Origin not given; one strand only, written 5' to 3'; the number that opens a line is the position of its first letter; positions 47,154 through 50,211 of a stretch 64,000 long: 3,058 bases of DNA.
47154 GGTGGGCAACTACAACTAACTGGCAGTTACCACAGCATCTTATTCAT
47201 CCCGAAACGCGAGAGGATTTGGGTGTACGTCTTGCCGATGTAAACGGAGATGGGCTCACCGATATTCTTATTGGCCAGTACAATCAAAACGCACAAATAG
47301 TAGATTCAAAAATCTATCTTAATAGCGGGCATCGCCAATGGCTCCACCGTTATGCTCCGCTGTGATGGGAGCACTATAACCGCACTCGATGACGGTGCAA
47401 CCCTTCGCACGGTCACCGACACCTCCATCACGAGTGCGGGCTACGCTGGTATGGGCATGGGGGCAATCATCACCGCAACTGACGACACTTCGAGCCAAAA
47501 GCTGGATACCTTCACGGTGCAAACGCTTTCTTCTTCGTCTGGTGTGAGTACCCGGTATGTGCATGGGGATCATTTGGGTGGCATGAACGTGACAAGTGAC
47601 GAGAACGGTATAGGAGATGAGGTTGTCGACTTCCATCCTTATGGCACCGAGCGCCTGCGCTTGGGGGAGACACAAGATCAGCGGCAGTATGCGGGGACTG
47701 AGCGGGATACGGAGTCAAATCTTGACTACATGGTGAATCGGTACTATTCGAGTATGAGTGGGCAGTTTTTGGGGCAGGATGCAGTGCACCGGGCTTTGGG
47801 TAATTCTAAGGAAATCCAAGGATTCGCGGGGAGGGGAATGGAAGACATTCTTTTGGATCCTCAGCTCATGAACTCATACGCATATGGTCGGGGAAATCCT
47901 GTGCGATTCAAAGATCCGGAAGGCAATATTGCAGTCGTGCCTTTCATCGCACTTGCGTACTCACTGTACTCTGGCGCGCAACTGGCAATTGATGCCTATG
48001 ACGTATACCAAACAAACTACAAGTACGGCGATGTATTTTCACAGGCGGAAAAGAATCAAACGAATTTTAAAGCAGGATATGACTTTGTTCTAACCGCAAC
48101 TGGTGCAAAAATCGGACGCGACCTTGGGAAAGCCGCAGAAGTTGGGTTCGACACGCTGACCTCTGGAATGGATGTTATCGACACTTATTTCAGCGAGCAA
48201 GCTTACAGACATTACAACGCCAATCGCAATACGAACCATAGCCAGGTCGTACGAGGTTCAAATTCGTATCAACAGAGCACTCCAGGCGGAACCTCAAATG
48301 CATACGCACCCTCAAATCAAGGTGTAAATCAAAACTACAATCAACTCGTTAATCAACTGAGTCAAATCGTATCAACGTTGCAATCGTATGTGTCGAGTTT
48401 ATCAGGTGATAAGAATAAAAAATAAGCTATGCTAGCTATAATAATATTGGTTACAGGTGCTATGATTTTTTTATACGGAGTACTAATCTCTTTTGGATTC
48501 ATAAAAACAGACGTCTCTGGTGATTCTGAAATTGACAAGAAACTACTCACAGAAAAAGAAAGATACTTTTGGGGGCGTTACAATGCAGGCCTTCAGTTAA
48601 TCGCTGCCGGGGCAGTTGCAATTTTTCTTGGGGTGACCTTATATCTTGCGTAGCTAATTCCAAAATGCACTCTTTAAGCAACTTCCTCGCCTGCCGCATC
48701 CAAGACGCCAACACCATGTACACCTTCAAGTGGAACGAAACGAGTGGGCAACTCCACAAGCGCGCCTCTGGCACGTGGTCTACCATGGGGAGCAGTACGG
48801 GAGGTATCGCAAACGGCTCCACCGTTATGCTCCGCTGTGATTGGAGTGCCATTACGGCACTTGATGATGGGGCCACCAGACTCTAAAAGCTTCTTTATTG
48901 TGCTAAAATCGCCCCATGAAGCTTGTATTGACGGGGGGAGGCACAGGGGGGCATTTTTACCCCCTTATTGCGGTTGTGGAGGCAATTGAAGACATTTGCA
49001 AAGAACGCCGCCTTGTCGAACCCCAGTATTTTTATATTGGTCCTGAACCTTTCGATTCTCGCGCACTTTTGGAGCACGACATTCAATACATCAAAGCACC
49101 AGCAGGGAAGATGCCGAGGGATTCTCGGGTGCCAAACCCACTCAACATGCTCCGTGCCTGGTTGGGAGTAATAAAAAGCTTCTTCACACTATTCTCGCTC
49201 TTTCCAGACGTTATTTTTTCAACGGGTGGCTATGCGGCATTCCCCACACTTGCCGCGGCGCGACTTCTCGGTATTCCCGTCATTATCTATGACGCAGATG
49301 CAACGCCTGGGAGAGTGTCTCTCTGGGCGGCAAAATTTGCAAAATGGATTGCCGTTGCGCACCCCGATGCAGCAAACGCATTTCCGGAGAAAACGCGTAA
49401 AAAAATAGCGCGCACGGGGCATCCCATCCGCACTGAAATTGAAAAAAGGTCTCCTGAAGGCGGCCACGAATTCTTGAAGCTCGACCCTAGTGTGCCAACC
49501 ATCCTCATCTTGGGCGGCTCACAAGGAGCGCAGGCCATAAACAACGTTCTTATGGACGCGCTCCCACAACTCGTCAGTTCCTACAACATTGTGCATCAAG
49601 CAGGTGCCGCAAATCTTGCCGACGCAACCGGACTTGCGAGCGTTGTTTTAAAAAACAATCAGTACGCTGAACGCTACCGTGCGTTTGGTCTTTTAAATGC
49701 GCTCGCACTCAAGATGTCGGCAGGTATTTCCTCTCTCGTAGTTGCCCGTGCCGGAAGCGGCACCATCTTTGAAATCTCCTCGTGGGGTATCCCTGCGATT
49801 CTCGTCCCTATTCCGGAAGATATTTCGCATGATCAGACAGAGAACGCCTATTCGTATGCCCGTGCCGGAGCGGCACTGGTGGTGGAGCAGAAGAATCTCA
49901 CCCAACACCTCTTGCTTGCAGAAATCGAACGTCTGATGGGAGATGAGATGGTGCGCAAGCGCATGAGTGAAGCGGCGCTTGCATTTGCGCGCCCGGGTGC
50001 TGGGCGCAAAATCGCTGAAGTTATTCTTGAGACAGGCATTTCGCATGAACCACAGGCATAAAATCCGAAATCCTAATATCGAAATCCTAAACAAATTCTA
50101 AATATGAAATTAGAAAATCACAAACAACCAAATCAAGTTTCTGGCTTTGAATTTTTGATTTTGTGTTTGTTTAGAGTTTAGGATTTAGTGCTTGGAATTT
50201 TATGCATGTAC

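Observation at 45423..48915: Rhs-family polymorphic toxin / immunity cassette inserted inside the dcw cell-wall cluster between ftsW and murG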

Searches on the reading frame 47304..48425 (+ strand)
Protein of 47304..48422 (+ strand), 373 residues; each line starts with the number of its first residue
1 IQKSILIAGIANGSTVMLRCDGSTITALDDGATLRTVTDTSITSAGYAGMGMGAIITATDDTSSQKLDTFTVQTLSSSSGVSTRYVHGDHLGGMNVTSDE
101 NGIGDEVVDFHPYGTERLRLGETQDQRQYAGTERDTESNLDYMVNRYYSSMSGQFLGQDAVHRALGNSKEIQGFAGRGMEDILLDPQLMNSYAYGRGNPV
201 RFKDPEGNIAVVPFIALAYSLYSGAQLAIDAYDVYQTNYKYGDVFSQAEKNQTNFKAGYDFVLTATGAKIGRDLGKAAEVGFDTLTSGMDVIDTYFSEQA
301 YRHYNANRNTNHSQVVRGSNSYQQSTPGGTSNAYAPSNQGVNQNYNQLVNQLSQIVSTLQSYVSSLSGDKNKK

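Call 5: search_protein_families(library=pfam, proteins=[window:47316-48425:+], max_evalue=0.1)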
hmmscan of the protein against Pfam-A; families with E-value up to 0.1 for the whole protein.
window:47316-48425:+ (369 aa): 1 family
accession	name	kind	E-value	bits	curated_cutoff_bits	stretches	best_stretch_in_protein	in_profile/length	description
PF25009.1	DUF7785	-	0.00087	20.1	27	1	286-367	13-87/98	Domain of unknown function (DUF7785)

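Call 6: search_protein_families(library=ncbifam, proteins=[window:47316-48425:+], max_evalue=0.1)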
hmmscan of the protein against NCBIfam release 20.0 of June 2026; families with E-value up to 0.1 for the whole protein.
window:47316-48425:+ (369 aa): 2 families
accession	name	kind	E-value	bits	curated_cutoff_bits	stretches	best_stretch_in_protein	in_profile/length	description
TIGR03696.1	Rhs_assc_core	domain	1.4e-11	44.7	32.5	1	107-203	2-75/76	RHS repeat-associated core domain-containing protein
NF008854.0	PRK11892.1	equivalog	0.013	14.2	454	1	30-99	188-259/464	pyruvate dehydrogenase complex E1 component subunit beta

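Call 8: find_homologous_proteins(query=window:47316-48425:+, max_evalue=0.001)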
Query window:47316-48425:+ (369 aa): 8 proteins with E <= 0.001 among 3444 candidates.
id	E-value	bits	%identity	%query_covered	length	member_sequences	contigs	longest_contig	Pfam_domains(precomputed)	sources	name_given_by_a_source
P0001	3.0e-231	785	100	97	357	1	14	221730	-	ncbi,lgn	-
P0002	1.2e-63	234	42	82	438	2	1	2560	-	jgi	jgi:RHS repeat-associated protein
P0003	4.3e-55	205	59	44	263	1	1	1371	-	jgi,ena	-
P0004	6.9e-44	169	56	44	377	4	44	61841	-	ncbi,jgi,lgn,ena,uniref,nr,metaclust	ncbi:MAG: Rhs-related transmembrane protein, YD repeat protein [Candidatus Kaiserbacteria bacterium 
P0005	3.0e-28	117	47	38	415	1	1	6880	-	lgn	-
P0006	4.5e-25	107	44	34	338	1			-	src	-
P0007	5.8e-24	103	37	52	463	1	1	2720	-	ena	-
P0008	2.2e-23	101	48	35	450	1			-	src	-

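Call 10: find_encoding_contigs(protein=P0001, flank=8000, max_places=10)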
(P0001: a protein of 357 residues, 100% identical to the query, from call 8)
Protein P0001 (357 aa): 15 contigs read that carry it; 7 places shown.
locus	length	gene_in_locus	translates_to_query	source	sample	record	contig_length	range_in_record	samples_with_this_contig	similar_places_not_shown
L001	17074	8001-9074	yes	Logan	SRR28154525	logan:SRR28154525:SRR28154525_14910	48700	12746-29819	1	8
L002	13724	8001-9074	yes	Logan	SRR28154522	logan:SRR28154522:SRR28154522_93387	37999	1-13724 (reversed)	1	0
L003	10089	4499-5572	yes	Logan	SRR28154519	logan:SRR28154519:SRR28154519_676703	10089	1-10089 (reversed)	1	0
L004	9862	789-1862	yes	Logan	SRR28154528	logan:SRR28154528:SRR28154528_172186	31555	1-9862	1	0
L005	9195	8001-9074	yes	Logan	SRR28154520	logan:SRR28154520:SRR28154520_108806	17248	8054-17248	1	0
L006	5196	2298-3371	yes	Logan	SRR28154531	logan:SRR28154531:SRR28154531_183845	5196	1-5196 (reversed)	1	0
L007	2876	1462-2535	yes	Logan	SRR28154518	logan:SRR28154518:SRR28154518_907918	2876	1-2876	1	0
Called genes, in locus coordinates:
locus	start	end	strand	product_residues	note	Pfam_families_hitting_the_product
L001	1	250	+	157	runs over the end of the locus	PF00293:NUDIX, PF14815:NUDIX_4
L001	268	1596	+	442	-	PF01336:tRNA_anti-codon, PF00152:tRNA-synt_2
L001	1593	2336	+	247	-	PF02616:SMC_ScpA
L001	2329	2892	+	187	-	PF04079:SMC_ScpB, PF12802:MarR_2 (faint)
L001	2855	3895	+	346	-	PF00768:Peptidase_S11, PF13354:Beta-lactamase2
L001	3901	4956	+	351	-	PF00953:Glycos_transf_4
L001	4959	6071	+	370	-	PF01098:FTSW_RODA_SPOVE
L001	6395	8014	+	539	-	PF12256:TcdB_toxin_midN (faint), PF03534:SpvB, PF01839:FG-GAP (faint), PF13517:FG-GAP_3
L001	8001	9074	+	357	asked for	-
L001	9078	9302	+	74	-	-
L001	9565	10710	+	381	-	PF03033:Glyco_transf_28, PF04101:Glyco_tran_28_C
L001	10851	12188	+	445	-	PF00749:tRNA-synt_1c, PF19269:Anticodon_2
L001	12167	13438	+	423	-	PF01551:Peptidase_M23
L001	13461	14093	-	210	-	-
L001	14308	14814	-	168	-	PF00293:NUDIX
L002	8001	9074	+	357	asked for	-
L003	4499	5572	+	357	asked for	-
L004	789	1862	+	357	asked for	-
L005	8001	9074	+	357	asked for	-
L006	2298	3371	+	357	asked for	-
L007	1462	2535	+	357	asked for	-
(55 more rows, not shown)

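Call 27: find_encoding_contigs(protein=P0004, flank=8000, max_places=4)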
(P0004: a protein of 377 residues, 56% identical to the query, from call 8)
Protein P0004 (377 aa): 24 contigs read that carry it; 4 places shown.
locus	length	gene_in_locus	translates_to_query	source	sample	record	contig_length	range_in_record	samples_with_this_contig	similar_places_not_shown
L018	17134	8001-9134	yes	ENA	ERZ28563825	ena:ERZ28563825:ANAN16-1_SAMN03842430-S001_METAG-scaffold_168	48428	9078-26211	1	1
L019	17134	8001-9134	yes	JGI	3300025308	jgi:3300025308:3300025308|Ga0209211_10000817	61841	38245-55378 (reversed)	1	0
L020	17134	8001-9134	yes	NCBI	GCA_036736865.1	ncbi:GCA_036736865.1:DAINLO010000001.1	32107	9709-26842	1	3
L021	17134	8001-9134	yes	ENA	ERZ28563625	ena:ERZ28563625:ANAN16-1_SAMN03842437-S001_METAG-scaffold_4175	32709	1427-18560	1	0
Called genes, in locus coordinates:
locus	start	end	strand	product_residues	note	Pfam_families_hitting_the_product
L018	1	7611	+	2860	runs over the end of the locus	PF03534:SpvB, PF05593:RHS_repeat (faint), PF13517:FG-GAP_3, PF25788:Ig_Rha78A_N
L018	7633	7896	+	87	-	-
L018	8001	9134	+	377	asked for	-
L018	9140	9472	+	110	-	-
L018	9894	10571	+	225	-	PF01797:Y1_Tnp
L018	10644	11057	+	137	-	-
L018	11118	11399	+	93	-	-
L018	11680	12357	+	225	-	PF01797:Y1_Tnp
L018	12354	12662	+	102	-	-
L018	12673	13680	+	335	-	-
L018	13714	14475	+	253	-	PF00106:adh_short, PF01370:Epimerase, PF08659:KR, PF13561:adh_short_C2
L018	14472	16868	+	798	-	PF01266:DAO, PF01593:Amino_oxidase, PF12831:FAD_oxidored (weak), PF13450:NAD_binding_8, PF03275:GLF, PF03102:NeuB, PF08666:SAF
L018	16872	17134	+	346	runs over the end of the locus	PF01488:Shikimate_DH (faint), PF02826:2-Hacid_dh_C (faint), PF03446:NAD_binding_2 (weak), PF03807:F420_oxidored (weak), PF13460:NAD_binding_10 (weak)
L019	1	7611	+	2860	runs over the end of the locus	PF03534:SpvB, PF05593:RHS_repeat (faint), PF13517:FG-GAP_3, PF25788:Ig_Rha78A_N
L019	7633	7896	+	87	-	-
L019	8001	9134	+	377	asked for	-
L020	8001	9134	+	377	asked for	-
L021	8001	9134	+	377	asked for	-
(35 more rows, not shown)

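Call 42: find_encoding_contigs(protein=P0002, flank=3000, max_places=3)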
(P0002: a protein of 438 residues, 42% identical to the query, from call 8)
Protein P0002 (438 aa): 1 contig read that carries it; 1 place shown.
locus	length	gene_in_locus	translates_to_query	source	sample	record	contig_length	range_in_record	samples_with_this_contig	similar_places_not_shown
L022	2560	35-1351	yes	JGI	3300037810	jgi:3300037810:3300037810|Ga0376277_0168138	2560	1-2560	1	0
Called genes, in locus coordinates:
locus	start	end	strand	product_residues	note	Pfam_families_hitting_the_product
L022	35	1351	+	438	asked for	-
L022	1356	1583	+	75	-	-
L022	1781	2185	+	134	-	-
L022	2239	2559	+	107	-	?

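Call 43: find_encoding_contigs(protein=P0003, flank=3000, max_places=3)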
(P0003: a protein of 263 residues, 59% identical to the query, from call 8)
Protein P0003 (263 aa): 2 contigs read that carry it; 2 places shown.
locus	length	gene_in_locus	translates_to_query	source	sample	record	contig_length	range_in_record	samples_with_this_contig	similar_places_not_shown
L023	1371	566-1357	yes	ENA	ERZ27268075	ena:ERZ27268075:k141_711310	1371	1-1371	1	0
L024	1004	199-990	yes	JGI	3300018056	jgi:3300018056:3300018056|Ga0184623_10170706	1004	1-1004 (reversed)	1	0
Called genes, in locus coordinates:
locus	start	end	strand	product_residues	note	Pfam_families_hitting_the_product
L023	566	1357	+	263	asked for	-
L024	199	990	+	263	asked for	-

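Call 48: search_solved_structures(query=window:47304-48422:+, max_evalue=0.01, show_alignments=3)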
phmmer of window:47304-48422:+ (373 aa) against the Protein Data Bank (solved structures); distinct sequences matched with E-value up to 0.01: 0.

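Call 51: search_solved_structures(query=A3, max_evalue=0.01, show_alignments=2)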
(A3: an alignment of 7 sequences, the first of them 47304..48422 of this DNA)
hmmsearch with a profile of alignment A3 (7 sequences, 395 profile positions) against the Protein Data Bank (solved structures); distinct sequences matched with E-value up to 0.01: 9.
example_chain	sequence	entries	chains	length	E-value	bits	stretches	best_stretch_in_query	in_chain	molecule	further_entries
8h8a_A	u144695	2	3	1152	4.4e-09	39.3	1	125-181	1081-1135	Putative Rhs-family protein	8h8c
8h8b_A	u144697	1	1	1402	8e-09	38.4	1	125-181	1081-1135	Putative Rhs-family protein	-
8fjp_A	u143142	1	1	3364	6.9e-06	28.8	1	97-264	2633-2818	salivary gland surface protein 1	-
8cp6_B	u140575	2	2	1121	1.5e-05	27.7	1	75-174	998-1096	Toxin protein Tse5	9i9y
8uy4_A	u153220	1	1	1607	3.6e-05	26.4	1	96-200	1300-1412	Tse15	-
8qja_A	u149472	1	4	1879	4.7e-05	26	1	95-174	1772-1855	Putative type VI secretion system YD repeat-containing Rhs element Vgr protein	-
9on3_A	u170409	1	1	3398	0.001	21.6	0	97-233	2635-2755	SGS4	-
7q97_A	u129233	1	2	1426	0.0047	19.4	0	70-177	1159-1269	Rhs family protein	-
8uxt_A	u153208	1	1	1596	0.0065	19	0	96-200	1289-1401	Tse15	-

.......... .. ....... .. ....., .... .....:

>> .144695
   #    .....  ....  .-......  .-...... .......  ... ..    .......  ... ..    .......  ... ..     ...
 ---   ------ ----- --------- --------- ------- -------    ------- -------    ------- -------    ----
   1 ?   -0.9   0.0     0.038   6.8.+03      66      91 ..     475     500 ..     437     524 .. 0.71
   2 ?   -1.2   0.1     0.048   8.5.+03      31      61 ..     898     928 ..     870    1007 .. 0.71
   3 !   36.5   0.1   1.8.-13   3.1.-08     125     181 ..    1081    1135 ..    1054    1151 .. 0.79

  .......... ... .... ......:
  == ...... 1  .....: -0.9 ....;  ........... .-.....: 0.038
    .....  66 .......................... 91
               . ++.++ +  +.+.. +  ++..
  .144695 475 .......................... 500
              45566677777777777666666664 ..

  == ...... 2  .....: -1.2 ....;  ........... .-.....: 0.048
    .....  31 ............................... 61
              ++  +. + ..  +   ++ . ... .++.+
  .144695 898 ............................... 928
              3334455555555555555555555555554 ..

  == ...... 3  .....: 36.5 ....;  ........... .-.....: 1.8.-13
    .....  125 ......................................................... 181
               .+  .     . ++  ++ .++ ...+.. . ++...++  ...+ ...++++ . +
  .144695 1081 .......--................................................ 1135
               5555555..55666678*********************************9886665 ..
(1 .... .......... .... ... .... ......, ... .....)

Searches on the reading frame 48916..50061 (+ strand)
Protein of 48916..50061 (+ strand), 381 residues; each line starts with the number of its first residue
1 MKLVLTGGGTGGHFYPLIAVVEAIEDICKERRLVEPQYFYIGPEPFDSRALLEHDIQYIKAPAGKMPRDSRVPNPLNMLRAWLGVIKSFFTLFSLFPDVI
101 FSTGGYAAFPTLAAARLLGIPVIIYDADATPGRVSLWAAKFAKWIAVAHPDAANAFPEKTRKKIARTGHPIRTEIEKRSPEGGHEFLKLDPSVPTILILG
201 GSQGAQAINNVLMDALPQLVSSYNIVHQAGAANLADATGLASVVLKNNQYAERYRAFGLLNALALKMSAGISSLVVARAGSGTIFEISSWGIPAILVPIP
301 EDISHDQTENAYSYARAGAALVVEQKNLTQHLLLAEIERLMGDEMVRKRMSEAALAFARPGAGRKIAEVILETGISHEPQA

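Call 5: search_protein_families(library=pfam, proteins=[window:48916-50061:+], max_evalue=0.1)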
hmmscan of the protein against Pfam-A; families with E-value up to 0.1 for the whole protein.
window:48916-50061:+ (381 aa): 5 families
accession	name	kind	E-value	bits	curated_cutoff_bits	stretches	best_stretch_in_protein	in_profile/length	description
PF04101.22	Glyco_tran_28_C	-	1.1e-29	104.1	22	1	195-356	1-157/166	Glycosyltransferase family 28 C-terminal domain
PF03033.26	Glyco_transf_28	-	5.8e-21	75.5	26.2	1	4-146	2-138/139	Glycosyltransferase family 28 N-terminal domain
PF00201.24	UDPGT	-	0.00051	19.4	19.5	1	276-348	345-413/499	UDP-glucoronosyl and UDP-glucosyl transferase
PF13579.12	Glyco_trans_4_4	-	0.0012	19.7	29.7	1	78-144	52-119/158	Glycosyl transferase 4-like domain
PF06722.18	EryCIII-like_C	-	0.0023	18.3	31.7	1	275-352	51-124/145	Erythromycin biosynthesis protein CIII-like, C-terminal domain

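Call 6: search_protein_families(library=ncbifam, proteins=[window:48916-50061:+], max_evalue=0.1)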
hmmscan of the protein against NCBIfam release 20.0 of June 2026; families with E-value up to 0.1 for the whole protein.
window:48916-50061:+ (381 aa): 10 families
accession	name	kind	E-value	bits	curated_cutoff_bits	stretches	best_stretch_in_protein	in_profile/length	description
TIGR01133.1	murG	equivalog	5.7e-64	216.3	250.25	1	1-370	6-353/353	undecaprenyldiphospho-muramoylpentapeptide beta-N-acetylglucosaminyltransferase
NF009102.0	PRK12446.1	equivalog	3.6e-49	167.5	339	1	2-344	3-326/352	undecaprenyldiphospho-muramoylpentapeptide beta-N-acetylglucosaminyltransferase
NF010135.0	PRK13609.1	equivalog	1.3e-12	47.4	500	1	162-373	170-368/388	diglucosyl diacylglycerol synthase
TIGR01426.2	MGT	subfamily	7.7e-07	28.4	260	1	273-371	294-388/393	macrolide family glycosyltransferase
TIGR04516.1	glycosyl_450act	subfamily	1.7e-05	24.1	440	1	273-350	317-390/418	activator-dependent family glycosyltransferase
NF046028.1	GluronsyltaseWelK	equivalog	4.3e-05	22.8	400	1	70-147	56-133/319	beta-1,4-glucuronosyltransferase WelK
NF041549.1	PssD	equivalog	0.00093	19.5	110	1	10-123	6-106/151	PssD/Cps14F family polysaccharide biosynthesis glycosyltransferase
NF041548.1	PssE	equivalog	0.0024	17.8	120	1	270-331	57-118/146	PssE/Cps14G family polysaccharide biosynthesis glycosyltransferase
NF005968.0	PRK08057.1-2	equivalog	0.014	15.1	231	0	103-135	199-231/248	cobalt-precorrin-6A reductase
NF033129.1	macro_glyco_Mgt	subfamily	0.021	13.8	700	0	274-370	296-388/393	macrolide-inactivating glycosyltransferase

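Call 11: find_related_loci(query=window:48916-50061:+, collection=genome_contigs, flank=8000)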
Query window:48916-50061:+ (381 aa) in genome_contigs; peptide patterns used: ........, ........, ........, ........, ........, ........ (x = any residue, [..] = any of these).
41 stretches matched a pattern; 5 encode a relative of the query (tblastn E <= 1e-3); 5 distinct loci.
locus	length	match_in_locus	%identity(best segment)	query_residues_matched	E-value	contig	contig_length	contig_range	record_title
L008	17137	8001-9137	89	1-379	0e+0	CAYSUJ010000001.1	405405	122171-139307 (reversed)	MAG TPA_asm: uncultured Candidatus Saccharibacteria bacterium isolate SRP173033_co1_92 genome assembly, contig: NODE_10_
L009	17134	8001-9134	63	1-378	7e-172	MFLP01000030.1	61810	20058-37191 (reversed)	MAG: Candidatus Kaiserbacteria bacterium RIFCSPHIGHO2_12_FULL_53_13 rifcsphigho2_12_scaffold_556, whole genome shotgun s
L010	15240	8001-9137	67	1-379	1e-166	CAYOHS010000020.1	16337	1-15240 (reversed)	MAG TPA_asm: uncultured Candidatus Saccharibacteria bacterium isolate SRP278252_co2_71 genome assembly, contig: NODE_737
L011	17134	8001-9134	66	1-378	1e-161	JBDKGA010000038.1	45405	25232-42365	MAG: Candidatus Parcubacteria bacterium isolate farmington_2019_sw_WHONDRS-S19S_0053_B_bin.33 scaffold_1450984, whole ge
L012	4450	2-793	71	115-378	2e-116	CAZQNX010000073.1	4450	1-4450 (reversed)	MAG TPA_asm: uncultured Candidatus Saccharibacteria bacterium isolate SRP298887_co1_182 genome assembly, contig: NODE_25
